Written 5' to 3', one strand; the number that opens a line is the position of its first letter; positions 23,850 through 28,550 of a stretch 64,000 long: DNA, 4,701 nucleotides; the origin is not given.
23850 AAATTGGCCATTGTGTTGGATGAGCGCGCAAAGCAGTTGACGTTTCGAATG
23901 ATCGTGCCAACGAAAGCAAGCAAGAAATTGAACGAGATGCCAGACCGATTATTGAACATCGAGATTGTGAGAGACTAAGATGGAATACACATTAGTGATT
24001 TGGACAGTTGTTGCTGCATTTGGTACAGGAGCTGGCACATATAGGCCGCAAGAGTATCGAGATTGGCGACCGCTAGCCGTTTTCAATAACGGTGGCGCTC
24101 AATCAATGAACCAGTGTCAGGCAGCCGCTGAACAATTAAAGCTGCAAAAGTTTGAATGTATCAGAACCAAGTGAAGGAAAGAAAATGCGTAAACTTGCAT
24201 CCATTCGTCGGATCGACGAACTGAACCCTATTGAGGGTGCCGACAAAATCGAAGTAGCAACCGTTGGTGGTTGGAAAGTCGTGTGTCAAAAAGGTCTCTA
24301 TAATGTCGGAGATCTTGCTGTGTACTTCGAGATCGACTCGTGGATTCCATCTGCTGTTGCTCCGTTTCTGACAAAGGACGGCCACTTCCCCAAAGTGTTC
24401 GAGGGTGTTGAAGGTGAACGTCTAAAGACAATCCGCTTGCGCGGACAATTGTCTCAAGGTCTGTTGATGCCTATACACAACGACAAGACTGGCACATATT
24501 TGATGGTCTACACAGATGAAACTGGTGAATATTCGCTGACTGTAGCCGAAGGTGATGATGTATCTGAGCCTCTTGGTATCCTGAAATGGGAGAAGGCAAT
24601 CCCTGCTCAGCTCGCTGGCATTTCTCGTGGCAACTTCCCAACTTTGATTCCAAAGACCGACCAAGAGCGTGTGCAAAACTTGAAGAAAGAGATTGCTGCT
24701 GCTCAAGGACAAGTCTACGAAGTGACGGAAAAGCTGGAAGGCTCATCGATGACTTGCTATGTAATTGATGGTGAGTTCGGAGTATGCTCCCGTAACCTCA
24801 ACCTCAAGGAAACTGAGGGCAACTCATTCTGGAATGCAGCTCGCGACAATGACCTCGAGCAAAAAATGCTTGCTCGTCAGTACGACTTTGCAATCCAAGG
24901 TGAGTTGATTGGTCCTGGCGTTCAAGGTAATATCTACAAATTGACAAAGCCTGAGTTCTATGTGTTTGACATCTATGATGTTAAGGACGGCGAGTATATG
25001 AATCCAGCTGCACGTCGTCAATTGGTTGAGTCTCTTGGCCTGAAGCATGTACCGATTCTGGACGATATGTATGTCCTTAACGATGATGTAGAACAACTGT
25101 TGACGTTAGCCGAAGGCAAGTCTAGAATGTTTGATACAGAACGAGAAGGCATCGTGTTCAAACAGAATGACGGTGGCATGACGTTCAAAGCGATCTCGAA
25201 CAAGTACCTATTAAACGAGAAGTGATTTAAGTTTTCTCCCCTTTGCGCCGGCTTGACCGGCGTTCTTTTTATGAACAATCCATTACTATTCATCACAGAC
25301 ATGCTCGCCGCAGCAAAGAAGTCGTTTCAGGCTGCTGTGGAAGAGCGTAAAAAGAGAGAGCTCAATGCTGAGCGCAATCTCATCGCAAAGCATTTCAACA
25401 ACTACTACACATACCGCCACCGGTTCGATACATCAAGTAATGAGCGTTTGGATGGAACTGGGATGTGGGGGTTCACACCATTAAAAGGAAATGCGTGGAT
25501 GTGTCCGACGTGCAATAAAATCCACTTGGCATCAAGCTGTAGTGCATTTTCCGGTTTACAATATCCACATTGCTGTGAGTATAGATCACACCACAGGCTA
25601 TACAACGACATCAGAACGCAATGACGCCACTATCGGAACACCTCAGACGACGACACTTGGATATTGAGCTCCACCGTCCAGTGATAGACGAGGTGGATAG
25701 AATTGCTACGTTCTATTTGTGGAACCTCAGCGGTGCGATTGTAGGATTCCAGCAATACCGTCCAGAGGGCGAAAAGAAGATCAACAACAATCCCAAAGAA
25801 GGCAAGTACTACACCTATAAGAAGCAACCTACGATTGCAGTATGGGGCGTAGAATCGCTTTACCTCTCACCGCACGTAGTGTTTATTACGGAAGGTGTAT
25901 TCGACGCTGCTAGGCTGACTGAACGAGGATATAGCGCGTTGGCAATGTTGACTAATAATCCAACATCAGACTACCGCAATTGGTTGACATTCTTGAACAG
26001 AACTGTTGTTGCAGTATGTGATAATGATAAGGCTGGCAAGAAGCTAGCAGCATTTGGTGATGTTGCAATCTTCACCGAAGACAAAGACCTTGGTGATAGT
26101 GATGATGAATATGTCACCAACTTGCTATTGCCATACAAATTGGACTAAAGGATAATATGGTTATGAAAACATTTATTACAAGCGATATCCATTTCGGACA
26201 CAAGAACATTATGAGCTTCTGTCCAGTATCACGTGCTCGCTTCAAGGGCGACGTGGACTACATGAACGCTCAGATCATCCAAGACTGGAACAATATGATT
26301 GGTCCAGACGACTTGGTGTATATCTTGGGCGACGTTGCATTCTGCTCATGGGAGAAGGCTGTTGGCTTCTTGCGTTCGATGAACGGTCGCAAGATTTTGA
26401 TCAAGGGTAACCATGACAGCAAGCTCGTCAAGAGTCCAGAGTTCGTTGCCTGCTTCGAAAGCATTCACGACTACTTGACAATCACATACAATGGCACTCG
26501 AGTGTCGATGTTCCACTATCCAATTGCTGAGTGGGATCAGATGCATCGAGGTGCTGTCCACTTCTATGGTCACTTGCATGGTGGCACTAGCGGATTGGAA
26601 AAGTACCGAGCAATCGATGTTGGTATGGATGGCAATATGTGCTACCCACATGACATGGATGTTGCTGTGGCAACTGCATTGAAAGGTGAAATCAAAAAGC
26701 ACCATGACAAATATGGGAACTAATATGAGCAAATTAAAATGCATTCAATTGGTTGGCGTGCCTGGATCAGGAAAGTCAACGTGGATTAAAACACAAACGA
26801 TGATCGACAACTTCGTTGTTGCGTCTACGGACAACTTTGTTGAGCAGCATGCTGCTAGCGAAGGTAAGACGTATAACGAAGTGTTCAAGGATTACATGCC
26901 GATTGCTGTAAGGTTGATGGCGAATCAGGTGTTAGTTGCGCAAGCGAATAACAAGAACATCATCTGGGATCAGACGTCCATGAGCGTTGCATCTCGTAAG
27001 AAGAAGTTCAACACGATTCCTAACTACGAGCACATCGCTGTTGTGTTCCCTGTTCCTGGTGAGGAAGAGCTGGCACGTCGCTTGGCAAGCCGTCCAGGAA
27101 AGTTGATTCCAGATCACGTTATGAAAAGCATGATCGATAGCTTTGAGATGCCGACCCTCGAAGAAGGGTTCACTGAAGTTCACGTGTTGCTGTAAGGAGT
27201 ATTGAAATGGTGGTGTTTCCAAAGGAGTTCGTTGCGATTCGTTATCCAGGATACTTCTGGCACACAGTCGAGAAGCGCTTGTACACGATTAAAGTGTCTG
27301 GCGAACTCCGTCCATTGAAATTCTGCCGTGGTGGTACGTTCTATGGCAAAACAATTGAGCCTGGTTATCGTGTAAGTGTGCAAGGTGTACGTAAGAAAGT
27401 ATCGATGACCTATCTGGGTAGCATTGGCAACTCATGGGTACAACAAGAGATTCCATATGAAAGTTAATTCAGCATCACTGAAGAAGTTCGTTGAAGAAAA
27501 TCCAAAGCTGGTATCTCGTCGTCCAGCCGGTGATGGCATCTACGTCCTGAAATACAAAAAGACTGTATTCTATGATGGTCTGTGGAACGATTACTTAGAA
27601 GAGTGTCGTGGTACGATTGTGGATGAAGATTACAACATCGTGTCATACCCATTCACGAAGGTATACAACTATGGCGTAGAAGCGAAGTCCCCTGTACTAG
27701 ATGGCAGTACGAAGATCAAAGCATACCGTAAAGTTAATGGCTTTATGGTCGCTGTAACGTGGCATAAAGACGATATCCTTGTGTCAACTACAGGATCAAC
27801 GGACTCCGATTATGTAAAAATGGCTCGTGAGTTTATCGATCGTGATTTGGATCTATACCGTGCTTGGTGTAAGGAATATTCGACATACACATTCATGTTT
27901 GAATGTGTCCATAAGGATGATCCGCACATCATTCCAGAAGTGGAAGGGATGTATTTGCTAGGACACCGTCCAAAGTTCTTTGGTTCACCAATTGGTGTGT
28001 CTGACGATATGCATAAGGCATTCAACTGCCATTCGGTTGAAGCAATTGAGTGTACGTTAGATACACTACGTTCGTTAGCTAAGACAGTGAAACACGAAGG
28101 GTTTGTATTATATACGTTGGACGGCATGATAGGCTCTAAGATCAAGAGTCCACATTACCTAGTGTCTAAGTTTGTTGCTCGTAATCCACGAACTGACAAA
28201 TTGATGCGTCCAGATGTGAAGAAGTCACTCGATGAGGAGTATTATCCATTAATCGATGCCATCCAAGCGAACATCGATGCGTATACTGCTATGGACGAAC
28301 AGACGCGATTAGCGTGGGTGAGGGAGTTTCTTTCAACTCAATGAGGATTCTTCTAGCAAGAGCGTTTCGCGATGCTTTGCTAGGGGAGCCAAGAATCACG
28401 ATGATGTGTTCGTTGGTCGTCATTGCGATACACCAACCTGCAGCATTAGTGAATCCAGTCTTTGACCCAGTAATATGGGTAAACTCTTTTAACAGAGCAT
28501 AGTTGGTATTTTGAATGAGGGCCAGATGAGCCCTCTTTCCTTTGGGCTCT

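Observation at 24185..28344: Expanded RNA healing-and-sealing module: Rnl5-like ligase, standalone Toprim, metallophosphoesterase, P-loop kinase and Rnl1-like ligase in one run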

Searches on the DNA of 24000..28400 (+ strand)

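Call 5: search_dna_similar(query=window:24000-28400:+, collection=phages, mode=near, max_rows=25)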
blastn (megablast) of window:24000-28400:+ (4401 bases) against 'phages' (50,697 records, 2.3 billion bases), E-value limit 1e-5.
No match.

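Call 6: search_dna_similar(query=window:24000-28400:+, collection=phages, mode=distant, max_rows=25)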
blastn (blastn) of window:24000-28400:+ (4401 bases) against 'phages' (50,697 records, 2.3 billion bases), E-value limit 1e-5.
Records with a match: 2; places in all: 2; records where one place covers at least 80% of the query: 0.
Best place of each record, by identity: 60-80% 2.
By first word of the organism name: Limnohabitans 1; Synechococcus 1.
By host as written in the record: Limnohabitans sp. DCL3 1; Synechococcus elongatus PCC 7942 = FACHB-805 1.
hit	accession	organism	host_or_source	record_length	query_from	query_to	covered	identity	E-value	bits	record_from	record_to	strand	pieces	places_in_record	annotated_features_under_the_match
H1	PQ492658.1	Limnohabitans phage DC31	Limnohabitans sp. DCL3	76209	551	680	3%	75.4%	3e-15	92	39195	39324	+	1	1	hypothetical protein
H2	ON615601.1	Synechococcus phage BUCT-ZZ01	Synechococcus elongatus PCC 7942 = ...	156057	729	847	3%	76.5%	1e-14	90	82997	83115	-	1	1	hypothetical protein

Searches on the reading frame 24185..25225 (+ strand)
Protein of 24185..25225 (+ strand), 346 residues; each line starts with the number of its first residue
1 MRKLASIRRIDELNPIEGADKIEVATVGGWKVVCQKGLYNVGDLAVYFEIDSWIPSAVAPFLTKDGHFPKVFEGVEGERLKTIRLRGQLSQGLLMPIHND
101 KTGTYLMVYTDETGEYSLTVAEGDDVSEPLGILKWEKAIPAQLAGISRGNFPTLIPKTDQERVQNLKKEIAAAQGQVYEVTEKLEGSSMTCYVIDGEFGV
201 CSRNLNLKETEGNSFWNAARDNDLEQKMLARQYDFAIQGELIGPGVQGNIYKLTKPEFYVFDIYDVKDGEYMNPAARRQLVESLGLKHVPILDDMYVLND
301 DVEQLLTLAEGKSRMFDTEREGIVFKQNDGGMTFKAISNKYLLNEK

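Call 3: search_protein_families(library=pfam, proteins=[window:24185-25225:+], max_evalue=0.01)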
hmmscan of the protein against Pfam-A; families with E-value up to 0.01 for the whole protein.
window:24185-25225:+ (346 aa): 2 families
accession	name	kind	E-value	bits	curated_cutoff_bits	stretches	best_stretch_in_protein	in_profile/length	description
PF09414.15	RNA_ligase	-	4.2e-31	108.8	27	1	178-336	3-170/171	RNA ligase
PF21189.3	PHA02142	-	3.1e-28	98.5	27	1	4-97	1-92/92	PHA02142 OB-fold domain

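Call 4: search_protein_families(library=phrogs, proteins=[window:24185-25225:+], max_evalue=0.001)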
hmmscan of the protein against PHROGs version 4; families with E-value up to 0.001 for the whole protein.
window:24185-25225:+ (346 aa): 2 families
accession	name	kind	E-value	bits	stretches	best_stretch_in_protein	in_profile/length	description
phrog_968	-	DNA, RNA and nucleotide metabolism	2.8e-96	323.9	1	1-346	7-393/398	RNA ligase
phrog_548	-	DNA, RNA and nucleotide metabolism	2.6e-18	67.3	1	157-332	12-217/341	RNA ligase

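Call 56: search_solved_structures(query=window:24185-25225:+, max_evalue=0.1, show_alignments=1)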
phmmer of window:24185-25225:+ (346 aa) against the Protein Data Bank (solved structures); distinct sequences matched with E-value up to 0.1: 15.
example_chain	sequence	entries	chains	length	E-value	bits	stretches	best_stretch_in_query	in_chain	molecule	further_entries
5cot_A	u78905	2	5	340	9.4e-85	287.9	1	1-344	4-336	Naegleria gruberi RNA ligase | RNA ligase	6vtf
6vt1_A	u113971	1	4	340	2.4e-84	286.6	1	1-344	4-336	RNA Ligase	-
6vt8_A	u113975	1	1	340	6.3e-84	285.2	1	1-344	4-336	RNA Ligase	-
6vt9_A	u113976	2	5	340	6.3e-84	285.2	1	1-344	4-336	RNA ligase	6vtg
6vt0_A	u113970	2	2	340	6.4e-84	285.2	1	1-344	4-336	RNA Ligase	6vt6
6vt3_A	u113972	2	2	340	6.4e-84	285.2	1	1-344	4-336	RNA Ligase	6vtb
5cou_A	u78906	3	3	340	6.4e-84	285.2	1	1-344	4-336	Naegleria gruberi RNA ligase | RNA ligase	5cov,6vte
6vt4_A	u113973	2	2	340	6.4e-84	285.2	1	1-344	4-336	RNA Ligase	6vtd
6vt5_A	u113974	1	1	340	2.7e-83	283.1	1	2-344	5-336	RNA Ligase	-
2vug_A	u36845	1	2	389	8.6e-06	28.3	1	232-335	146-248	PAB1020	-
8uce_A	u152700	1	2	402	0.029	16.7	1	236-335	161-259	ATP dependent DNA ligase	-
8ucg_A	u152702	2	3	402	0.029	16.7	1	236-335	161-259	ATP dependent DNA ligase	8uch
3qwu_A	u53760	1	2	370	0.038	16.3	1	228-329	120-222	DNA ligase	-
8ucf_A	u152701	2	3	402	0.055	15.8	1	236-329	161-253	ATP dependent DNA ligase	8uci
2e9j_A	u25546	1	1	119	0.073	15.4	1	77-126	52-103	Filamin-B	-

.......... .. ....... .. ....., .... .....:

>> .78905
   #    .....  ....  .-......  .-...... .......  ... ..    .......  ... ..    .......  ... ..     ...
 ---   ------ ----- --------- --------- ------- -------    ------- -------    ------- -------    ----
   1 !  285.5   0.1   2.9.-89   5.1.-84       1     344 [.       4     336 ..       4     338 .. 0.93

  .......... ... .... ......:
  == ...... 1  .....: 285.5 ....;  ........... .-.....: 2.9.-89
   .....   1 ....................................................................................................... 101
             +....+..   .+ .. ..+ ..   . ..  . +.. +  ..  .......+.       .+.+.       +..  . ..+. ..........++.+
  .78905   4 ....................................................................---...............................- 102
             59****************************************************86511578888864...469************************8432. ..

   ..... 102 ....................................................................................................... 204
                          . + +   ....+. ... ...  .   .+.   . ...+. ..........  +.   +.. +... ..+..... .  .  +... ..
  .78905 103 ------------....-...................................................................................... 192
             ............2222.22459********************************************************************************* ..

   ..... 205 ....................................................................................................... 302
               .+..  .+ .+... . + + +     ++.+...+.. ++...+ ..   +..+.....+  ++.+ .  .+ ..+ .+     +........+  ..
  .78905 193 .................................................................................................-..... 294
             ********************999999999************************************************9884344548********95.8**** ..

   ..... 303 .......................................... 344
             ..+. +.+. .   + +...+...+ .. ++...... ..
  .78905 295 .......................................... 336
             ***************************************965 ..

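Call 57: search_protein_families(library=ncbifam, proteins=[window:24185-25225:+], max_evalue=0.01)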
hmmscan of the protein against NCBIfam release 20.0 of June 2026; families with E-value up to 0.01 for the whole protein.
window:24185-25225:+ (346 aa): 2 families
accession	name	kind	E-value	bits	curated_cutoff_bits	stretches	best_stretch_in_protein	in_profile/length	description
TIGR02306.1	RNA_lig_DRB0094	equivalog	8.3e-56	189.3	151.15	1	4-343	2-340/341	RNA ligase (ATP)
TIGR01209.1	TIGR01209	hypoth_equivalog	1.2e-09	37.4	136.9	1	224-330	122-228/375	RNA ligase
